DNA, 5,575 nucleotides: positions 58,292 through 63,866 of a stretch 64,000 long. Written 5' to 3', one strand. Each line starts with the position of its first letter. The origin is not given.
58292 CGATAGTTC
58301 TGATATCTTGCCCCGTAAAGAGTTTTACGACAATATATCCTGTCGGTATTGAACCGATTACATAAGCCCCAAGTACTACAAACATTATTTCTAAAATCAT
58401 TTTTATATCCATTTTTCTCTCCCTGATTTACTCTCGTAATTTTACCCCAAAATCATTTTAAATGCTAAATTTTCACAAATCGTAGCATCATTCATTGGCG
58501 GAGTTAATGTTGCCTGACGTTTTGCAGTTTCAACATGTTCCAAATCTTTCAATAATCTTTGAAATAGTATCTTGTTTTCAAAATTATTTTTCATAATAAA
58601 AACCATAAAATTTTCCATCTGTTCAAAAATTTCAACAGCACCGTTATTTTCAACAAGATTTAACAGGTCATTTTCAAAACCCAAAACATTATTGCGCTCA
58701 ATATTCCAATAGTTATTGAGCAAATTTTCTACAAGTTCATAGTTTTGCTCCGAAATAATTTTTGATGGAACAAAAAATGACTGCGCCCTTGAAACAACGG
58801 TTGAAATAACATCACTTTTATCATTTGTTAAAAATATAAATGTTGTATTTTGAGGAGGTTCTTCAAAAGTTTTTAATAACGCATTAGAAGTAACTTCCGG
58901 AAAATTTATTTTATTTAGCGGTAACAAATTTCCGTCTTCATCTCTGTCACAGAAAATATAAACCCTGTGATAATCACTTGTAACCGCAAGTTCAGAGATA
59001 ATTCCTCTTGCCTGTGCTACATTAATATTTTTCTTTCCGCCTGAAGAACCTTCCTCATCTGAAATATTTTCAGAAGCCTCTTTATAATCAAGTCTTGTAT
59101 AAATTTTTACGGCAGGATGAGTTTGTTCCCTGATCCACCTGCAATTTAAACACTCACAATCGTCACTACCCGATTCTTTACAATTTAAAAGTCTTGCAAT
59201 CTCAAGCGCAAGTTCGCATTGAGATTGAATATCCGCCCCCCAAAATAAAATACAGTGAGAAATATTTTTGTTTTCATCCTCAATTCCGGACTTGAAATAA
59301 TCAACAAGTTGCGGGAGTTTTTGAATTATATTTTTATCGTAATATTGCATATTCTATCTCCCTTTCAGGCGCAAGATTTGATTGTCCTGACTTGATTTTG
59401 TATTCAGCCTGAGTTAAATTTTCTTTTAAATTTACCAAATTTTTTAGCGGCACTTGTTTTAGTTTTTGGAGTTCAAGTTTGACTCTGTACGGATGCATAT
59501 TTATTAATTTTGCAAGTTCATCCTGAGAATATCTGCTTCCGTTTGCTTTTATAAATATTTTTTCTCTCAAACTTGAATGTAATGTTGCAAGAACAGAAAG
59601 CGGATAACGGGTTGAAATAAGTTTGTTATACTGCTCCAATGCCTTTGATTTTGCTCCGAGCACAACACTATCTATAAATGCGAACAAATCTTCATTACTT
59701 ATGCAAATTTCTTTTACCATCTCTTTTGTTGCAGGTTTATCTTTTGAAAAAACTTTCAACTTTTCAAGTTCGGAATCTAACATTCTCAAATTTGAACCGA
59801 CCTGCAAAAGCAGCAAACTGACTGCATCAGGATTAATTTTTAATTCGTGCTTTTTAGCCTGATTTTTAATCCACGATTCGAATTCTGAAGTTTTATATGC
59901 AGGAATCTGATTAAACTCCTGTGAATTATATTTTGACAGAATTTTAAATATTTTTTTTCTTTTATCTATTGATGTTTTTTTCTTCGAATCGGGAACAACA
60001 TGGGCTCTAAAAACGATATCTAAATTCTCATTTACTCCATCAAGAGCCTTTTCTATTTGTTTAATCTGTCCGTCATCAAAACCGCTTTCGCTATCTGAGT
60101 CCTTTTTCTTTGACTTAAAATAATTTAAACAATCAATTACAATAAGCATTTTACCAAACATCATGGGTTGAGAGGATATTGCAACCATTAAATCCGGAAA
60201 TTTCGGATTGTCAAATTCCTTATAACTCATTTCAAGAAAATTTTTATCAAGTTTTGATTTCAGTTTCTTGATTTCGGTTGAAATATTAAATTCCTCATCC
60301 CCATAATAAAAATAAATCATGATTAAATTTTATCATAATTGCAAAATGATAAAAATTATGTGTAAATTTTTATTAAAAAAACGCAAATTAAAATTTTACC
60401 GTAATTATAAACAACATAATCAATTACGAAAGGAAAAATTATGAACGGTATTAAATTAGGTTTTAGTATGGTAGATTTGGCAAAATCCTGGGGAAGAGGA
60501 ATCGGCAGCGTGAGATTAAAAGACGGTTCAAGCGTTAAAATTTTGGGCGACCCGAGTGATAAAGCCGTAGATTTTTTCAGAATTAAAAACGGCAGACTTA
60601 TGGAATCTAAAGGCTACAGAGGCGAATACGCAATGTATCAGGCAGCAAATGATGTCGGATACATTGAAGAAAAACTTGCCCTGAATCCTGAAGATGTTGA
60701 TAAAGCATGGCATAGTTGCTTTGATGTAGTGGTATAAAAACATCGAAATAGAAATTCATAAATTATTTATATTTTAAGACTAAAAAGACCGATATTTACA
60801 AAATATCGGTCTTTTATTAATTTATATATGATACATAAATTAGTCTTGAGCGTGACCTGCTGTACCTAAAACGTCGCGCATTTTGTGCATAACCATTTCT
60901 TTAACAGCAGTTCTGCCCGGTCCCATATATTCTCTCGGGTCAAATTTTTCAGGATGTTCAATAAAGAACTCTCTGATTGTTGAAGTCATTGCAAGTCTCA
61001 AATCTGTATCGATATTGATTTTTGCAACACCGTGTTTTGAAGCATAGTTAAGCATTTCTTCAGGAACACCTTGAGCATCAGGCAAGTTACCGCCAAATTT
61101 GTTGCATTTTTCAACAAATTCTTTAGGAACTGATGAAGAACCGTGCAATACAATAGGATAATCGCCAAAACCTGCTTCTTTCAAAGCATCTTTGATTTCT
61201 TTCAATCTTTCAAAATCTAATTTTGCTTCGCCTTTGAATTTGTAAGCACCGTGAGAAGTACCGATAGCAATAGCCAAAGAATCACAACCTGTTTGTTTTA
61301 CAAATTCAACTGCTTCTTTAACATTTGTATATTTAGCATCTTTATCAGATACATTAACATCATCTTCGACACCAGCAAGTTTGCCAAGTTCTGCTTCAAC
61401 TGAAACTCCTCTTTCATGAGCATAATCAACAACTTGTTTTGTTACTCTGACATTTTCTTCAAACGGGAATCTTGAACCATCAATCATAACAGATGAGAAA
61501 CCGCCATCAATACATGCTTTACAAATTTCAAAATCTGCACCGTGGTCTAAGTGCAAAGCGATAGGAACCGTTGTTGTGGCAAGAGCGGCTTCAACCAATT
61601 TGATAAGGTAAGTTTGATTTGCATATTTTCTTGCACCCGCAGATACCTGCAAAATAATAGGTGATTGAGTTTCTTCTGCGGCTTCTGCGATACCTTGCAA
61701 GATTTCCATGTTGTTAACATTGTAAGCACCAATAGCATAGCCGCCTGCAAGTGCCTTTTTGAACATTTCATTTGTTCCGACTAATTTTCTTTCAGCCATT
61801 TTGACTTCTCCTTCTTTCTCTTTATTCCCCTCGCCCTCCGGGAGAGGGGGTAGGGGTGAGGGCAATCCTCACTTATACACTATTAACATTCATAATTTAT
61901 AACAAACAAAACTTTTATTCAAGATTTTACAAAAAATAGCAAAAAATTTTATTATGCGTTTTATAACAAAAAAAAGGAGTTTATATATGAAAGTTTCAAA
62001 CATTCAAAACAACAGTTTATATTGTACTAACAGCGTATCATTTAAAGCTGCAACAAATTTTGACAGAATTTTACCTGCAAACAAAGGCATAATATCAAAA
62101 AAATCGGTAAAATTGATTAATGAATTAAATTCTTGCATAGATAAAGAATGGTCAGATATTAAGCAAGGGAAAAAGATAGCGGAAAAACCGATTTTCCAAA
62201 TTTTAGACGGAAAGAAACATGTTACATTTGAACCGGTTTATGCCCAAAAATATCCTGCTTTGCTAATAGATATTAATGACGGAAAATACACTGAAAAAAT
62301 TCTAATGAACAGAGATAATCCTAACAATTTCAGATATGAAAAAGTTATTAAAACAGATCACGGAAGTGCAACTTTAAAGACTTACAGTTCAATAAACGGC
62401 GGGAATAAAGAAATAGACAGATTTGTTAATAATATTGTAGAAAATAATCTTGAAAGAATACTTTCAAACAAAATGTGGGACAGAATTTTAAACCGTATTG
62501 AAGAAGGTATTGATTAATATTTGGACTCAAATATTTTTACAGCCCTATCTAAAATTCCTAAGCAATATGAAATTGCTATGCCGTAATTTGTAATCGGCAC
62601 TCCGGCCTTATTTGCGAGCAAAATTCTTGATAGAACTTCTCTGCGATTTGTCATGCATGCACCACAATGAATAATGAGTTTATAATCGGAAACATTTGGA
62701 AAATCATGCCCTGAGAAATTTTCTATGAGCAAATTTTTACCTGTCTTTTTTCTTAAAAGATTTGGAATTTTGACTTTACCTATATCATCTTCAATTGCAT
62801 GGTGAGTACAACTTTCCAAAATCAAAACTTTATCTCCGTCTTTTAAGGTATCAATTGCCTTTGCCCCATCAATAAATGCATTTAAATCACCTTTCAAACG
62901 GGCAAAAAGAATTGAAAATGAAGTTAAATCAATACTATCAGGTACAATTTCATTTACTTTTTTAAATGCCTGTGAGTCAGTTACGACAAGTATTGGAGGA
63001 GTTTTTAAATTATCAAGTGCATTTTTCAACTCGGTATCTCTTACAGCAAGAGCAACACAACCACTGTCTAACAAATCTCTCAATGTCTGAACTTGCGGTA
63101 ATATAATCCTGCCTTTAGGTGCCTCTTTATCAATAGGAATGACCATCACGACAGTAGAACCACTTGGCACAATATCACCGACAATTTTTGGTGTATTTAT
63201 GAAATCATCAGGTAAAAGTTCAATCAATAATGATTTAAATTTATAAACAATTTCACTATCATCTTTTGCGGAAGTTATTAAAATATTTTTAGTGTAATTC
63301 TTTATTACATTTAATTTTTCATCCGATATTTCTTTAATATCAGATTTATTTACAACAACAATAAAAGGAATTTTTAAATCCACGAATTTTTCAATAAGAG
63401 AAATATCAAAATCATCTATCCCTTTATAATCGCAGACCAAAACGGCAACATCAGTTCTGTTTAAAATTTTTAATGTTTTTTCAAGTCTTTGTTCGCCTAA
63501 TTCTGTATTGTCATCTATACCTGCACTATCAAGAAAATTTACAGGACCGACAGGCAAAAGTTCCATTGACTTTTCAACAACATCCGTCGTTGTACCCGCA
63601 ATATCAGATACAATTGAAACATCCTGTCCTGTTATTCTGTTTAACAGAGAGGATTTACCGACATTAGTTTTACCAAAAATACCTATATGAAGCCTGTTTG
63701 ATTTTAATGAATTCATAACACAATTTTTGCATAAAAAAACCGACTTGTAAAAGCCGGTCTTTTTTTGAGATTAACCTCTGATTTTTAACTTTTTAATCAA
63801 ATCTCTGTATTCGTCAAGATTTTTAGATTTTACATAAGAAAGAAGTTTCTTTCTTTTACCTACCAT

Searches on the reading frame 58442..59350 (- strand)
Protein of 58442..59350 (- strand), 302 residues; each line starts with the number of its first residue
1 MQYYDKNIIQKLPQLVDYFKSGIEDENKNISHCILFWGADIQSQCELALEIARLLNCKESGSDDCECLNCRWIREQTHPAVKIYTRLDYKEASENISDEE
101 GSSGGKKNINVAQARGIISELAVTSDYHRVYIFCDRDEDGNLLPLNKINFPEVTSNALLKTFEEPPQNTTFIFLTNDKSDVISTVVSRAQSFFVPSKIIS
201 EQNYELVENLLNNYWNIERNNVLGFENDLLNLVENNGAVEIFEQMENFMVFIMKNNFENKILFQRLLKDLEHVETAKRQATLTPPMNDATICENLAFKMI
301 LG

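Call 72: search_protein_families(library=pfam, proteins=[window:58442-59350:-], max_evalue=0.00001)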
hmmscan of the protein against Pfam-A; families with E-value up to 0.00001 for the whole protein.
window:58442-59350:- (302 aa): 1 family
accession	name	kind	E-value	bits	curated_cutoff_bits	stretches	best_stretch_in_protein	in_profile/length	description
PF13177.12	DNA_pol3_delta2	-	8.5e-24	84.8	27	1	14-192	4-155/161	DNA polymerase III, delta subunit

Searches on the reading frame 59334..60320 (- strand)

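Call 72: search_protein_families(library=pfam, proteins=[window:59334-60320:-], max_evalue=0.00001)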
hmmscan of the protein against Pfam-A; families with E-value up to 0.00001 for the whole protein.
window:59334-60320:- (328 aa): 2 families
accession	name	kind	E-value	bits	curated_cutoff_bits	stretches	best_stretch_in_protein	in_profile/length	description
PF21694.2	DNA_pol3_delta_C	-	9.9e-16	58.3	27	1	210-315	2-109/121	DNA polymerase III delta subunit, C-terminal domain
PF06144.19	DNA_pol3_delta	-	7.2e-10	39.4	21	1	3-127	1-113/124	DNA polymerase III, delta subunit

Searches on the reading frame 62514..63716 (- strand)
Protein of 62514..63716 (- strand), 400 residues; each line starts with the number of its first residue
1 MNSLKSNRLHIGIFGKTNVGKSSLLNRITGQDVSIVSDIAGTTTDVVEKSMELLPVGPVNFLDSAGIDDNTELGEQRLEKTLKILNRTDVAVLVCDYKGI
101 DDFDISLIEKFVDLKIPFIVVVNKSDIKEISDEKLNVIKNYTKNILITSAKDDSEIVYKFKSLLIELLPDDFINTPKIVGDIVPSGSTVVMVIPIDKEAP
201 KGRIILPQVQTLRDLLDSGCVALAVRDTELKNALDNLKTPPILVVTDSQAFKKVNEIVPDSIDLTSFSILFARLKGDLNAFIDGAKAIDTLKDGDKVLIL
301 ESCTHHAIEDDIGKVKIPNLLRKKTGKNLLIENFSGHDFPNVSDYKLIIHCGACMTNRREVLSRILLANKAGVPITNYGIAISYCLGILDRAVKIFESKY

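Call 72: search_protein_families(library=pfam, proteins=[window:62514-63716:-], max_evalue=0.00001)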
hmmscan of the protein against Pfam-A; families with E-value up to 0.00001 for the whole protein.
window:62514-63716:- (400 aa): 6 families
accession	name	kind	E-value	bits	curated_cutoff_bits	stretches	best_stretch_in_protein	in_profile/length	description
PF18133.7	HydF_tetramer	-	2.5e-46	156.8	22.6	1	280-395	2-118/118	Hydrogen maturase F tetramerization domain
PF18128.7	HydF_dimer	-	6.7e-39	132.4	23.4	1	178-276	1-99/99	Hydrogen maturase F dimerization domain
PF01926.29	MMR_HSR1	-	1.6e-22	80.2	21.9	1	10-124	1-113/113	50S ribosome-binding GTPase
PF02421.24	FeoB_N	-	1e-08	35.3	27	1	10-137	2-127/156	Ferrous iron transport protein B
PF00009.33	GTP_EFTU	-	1.1e-06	28.8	26.5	0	83-155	88-159/188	Elongation factor Tu GTP binding domain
PF00350.29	Dynamin_N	-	8.3e-06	26.4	27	0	11-43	1-33/168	Dynamin family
